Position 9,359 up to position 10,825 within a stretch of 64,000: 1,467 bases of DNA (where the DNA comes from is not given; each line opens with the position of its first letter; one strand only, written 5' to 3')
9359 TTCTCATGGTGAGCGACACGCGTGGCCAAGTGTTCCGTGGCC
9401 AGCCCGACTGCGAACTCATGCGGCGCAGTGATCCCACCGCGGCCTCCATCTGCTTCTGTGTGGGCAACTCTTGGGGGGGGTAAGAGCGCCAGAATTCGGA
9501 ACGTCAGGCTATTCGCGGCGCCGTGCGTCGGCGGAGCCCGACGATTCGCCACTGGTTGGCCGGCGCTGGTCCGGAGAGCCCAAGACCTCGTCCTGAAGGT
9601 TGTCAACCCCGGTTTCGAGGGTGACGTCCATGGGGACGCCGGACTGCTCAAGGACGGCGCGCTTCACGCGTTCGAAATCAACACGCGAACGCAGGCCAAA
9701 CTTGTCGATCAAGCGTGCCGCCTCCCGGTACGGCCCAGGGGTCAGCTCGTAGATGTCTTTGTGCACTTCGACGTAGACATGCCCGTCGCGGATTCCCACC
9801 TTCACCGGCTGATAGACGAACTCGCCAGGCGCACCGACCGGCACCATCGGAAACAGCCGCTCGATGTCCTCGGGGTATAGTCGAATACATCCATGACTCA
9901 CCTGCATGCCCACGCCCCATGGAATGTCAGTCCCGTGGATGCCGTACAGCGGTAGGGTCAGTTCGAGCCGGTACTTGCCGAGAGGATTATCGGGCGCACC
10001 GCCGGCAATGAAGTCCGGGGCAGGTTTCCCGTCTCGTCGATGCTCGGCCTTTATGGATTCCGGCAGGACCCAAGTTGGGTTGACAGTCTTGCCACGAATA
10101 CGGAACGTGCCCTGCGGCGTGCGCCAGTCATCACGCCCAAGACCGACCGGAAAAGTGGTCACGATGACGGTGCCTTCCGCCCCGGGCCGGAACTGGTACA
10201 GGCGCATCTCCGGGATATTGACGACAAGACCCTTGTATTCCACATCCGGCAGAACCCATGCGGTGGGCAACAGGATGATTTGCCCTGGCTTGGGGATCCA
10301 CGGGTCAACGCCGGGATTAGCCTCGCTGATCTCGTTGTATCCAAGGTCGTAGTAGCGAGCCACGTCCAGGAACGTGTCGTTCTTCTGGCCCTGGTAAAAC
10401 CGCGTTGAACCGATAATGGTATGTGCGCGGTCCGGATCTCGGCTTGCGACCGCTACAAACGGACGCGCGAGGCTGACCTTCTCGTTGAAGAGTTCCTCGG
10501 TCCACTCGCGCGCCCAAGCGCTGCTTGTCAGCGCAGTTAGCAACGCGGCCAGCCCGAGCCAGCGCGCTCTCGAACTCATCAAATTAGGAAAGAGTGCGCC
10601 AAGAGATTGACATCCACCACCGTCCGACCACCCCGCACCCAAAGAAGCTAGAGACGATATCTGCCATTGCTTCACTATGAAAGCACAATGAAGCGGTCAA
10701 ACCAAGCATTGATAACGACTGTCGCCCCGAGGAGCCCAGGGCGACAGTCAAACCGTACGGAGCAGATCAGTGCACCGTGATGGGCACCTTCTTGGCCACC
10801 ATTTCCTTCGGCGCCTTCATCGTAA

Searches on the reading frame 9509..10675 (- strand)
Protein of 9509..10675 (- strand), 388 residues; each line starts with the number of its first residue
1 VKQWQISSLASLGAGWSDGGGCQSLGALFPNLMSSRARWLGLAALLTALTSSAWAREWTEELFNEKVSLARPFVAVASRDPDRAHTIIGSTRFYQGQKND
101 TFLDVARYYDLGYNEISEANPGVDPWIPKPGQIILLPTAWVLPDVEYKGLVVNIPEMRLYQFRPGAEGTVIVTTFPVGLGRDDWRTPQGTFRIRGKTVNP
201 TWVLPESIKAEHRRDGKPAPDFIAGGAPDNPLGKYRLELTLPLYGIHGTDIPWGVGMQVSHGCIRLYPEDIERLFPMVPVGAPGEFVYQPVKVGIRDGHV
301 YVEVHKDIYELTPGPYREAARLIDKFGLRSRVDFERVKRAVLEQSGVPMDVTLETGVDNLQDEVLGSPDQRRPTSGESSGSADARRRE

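Call 53: search_protein_families(library=pfam, proteins=[window:9509-10675:-], max_evalue=0.0001)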
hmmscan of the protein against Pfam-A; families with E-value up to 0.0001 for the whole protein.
window:9509-10675:- (388 aa): 1 family
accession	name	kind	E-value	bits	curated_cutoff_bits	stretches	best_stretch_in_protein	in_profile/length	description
PF03734.19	YkuD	-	2.5e-21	77.2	23.4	1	150-283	4-143/146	L,D-transpeptidase catalytic domain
